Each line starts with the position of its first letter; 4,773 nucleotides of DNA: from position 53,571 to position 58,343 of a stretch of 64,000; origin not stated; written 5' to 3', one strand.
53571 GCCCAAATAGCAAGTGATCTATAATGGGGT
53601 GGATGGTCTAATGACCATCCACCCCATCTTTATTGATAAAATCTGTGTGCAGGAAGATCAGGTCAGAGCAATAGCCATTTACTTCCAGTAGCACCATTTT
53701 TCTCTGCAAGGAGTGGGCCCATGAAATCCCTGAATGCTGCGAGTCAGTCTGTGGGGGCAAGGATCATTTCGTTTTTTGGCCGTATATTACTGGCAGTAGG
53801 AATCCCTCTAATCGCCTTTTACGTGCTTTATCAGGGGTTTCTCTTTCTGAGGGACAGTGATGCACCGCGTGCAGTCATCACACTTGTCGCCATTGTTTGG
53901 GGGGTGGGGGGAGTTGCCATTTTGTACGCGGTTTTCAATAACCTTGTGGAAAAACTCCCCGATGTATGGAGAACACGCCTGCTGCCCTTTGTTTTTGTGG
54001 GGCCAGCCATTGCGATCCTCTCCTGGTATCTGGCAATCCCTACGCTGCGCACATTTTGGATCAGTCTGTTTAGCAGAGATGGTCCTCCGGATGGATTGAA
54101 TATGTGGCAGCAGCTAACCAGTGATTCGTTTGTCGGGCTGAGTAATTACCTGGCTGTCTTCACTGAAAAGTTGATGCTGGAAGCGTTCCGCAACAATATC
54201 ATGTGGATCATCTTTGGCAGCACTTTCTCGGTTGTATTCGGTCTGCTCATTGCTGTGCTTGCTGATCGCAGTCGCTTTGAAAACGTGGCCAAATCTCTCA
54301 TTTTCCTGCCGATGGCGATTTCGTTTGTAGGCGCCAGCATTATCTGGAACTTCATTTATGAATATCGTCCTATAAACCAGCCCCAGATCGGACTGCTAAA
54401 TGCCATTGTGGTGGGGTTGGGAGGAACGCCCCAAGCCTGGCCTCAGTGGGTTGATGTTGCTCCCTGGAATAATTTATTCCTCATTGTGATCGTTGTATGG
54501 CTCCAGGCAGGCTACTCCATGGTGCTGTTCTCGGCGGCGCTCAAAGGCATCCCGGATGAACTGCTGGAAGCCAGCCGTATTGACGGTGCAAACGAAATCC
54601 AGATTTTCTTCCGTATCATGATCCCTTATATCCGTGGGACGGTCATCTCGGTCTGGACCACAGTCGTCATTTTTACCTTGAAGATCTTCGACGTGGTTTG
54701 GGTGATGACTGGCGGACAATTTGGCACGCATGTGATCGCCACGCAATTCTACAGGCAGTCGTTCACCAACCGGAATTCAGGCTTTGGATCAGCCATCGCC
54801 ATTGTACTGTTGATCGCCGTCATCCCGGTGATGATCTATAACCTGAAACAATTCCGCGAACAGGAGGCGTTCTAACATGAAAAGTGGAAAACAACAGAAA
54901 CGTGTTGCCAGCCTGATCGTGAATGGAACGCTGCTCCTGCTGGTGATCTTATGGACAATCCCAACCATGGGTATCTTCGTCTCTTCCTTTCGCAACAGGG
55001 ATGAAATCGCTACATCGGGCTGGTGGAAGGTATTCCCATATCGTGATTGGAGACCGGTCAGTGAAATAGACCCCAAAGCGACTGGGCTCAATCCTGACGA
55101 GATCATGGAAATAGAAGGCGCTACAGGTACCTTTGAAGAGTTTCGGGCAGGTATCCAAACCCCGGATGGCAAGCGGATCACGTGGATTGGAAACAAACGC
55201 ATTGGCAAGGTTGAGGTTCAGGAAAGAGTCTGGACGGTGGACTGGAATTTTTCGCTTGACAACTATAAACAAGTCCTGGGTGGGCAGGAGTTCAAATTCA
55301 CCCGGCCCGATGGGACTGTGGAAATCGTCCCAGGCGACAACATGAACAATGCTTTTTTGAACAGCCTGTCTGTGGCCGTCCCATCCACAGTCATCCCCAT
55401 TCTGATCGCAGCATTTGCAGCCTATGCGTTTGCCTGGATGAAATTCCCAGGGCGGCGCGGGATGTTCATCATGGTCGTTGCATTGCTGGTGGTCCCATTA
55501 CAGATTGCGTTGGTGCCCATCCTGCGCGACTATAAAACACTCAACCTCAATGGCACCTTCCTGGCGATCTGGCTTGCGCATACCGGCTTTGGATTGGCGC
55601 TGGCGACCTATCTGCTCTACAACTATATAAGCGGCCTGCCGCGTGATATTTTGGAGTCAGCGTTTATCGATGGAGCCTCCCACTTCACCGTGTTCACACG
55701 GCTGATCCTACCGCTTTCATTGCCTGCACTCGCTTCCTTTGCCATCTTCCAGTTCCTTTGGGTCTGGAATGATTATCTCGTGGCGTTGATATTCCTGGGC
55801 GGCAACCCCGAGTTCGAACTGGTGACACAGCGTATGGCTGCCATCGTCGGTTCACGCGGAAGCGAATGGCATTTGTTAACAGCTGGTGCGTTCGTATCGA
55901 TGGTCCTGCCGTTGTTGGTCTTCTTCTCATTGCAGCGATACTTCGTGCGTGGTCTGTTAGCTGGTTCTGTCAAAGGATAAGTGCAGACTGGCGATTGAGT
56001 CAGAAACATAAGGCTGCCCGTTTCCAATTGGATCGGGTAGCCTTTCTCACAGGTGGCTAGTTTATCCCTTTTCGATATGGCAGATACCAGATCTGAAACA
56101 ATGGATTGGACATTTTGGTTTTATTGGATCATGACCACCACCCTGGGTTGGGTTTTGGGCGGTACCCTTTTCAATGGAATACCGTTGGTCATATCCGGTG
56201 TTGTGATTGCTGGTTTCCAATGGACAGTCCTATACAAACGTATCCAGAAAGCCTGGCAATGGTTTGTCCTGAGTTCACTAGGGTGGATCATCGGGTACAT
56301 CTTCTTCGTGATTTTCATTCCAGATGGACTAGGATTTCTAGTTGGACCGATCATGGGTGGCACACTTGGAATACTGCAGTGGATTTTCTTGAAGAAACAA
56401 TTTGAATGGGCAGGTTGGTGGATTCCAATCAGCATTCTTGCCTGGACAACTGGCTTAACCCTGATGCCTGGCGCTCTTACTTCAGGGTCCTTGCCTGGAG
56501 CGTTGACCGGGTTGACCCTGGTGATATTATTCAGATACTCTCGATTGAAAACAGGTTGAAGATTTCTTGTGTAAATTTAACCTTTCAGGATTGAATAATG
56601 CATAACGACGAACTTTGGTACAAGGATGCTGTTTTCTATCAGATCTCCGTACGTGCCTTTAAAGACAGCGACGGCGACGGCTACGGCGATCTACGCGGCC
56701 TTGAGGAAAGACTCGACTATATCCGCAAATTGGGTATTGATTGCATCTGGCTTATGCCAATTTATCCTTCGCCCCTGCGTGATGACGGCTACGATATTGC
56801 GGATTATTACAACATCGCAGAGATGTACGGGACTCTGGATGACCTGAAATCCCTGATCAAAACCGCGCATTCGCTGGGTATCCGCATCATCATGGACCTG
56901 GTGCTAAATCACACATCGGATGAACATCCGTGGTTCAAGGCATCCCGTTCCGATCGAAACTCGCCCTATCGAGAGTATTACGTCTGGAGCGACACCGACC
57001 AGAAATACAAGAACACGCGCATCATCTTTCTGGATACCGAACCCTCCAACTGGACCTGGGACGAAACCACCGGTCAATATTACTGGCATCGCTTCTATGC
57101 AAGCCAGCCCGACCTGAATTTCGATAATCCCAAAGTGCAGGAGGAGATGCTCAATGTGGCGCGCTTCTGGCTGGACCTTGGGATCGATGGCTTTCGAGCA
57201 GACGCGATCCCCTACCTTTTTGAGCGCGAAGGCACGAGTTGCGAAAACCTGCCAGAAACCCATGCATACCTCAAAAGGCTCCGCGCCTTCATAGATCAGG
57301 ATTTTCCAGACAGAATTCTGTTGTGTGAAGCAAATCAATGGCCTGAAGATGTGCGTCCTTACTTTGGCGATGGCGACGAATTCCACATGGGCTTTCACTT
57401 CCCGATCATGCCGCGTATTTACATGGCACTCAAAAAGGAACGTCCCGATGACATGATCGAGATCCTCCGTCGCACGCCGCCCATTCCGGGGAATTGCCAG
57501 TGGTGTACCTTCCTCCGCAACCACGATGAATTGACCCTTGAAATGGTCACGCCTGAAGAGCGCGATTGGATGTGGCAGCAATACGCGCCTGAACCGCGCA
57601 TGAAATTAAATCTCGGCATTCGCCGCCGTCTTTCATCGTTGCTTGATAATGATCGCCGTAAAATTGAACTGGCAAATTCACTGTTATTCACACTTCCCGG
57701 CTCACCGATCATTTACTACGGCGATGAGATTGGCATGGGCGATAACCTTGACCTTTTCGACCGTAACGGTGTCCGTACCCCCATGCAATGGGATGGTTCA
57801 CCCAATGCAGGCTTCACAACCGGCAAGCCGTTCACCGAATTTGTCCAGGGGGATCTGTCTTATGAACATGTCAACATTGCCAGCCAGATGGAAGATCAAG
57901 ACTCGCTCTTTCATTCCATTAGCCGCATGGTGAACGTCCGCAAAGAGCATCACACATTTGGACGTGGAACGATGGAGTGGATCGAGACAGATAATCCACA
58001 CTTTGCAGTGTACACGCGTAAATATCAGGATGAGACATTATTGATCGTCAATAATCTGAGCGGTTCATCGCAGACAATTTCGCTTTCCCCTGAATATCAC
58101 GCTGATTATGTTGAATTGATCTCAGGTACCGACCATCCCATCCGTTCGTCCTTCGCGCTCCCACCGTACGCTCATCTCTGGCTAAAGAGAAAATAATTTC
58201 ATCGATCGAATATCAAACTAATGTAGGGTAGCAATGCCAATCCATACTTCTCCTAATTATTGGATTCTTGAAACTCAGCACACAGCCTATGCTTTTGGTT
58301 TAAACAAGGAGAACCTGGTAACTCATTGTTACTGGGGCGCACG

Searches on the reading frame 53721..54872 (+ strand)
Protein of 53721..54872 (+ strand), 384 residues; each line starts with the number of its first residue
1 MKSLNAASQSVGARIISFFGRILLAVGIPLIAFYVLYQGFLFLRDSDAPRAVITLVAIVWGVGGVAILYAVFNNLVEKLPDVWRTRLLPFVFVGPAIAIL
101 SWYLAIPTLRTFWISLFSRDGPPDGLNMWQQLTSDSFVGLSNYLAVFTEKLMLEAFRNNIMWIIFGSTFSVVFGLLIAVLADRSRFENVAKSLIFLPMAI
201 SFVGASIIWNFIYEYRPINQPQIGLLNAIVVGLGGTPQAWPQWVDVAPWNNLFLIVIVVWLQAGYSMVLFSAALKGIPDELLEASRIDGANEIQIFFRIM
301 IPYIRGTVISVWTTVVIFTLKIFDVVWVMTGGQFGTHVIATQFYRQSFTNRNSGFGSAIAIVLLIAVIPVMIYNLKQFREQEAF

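Call 67: search_protein_families(library=pfam, proteins=[window:53721-54872:+], max_evalue=0.00001)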
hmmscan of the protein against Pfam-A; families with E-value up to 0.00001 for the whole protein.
window:53721-54872:+ (384 aa): 1 family
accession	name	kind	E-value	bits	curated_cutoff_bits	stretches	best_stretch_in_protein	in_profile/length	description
PF00528.27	BPD_transp_1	-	1.5e-18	67.6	26.4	1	171-372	2-175/184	Binding-protein-dependent transport system inner membrane component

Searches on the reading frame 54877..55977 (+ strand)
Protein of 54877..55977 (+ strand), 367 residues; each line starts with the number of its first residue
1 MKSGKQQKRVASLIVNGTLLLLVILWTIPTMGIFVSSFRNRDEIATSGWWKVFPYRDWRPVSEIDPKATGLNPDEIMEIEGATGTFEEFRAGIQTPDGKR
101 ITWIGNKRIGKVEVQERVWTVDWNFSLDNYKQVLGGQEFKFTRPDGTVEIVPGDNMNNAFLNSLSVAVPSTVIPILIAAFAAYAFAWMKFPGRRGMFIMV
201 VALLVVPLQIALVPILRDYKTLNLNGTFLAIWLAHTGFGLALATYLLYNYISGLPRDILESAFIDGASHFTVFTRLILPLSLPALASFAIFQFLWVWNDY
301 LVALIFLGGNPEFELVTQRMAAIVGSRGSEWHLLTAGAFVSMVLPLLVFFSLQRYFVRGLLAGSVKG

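Call 68: search_protein_families(library=pfam, proteins=[window:54877-55977:+], max_evalue=0.1)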
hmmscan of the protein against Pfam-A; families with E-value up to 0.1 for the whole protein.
window:54877-55977:+ (367 aa): 1 family
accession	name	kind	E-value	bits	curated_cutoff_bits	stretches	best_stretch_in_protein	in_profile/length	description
PF00528.27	BPD_transp_1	-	2e-15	57.4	26.4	1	175-359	2-181/184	Binding-protein-dependent transport system inner membrane component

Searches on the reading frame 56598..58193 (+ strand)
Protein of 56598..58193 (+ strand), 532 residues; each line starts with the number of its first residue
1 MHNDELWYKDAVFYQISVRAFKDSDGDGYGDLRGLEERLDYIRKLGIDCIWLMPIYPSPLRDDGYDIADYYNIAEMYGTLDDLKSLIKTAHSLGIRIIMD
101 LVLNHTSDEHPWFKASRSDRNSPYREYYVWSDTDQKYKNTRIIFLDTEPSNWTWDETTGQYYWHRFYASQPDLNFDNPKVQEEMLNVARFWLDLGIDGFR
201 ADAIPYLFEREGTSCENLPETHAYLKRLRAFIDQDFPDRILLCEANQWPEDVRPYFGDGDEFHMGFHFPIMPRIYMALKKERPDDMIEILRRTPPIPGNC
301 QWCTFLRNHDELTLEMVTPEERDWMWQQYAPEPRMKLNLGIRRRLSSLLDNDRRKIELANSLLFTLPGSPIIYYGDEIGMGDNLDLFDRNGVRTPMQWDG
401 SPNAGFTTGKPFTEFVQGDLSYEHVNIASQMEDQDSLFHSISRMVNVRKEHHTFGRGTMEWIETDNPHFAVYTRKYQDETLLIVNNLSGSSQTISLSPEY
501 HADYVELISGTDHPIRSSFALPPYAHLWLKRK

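Call 68: search_protein_families(library=pfam, proteins=[window:56598-58193:+], max_evalue=0.1)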
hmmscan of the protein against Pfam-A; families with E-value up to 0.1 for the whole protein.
window:56598-58193:+ (532 aa): 6 families
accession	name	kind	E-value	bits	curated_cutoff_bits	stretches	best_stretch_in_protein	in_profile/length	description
PF00128.31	Alpha-amylase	-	1.2e-104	351.4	22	2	15-312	1-317/446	Alpha amylase, catalytic domain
PF16657.11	Malt_amylase_C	-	7.6e-13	48.8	27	1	457-528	1-75/75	Maltogenic Amylase, C-terminal domain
PF23915.1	SusG_C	-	2.2e-07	31.5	27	1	471-524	3-58/62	Alpha-amylase SusG C-terminal domain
PF22026.2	Alpha-amylase_C_2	-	0.00015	22.6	27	1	457-505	1-48/78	Alpha-amylase C-terminal domain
PF14701.12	hDGE_amylase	-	0.00055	19.6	27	1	30-114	19-111/439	Glycogen debranching enzyme, glucanotransferase domain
PF22582.2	Amylosucrase_C-like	-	0.017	16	27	1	466-529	8-75/76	Amylosucrase, C-terminal domain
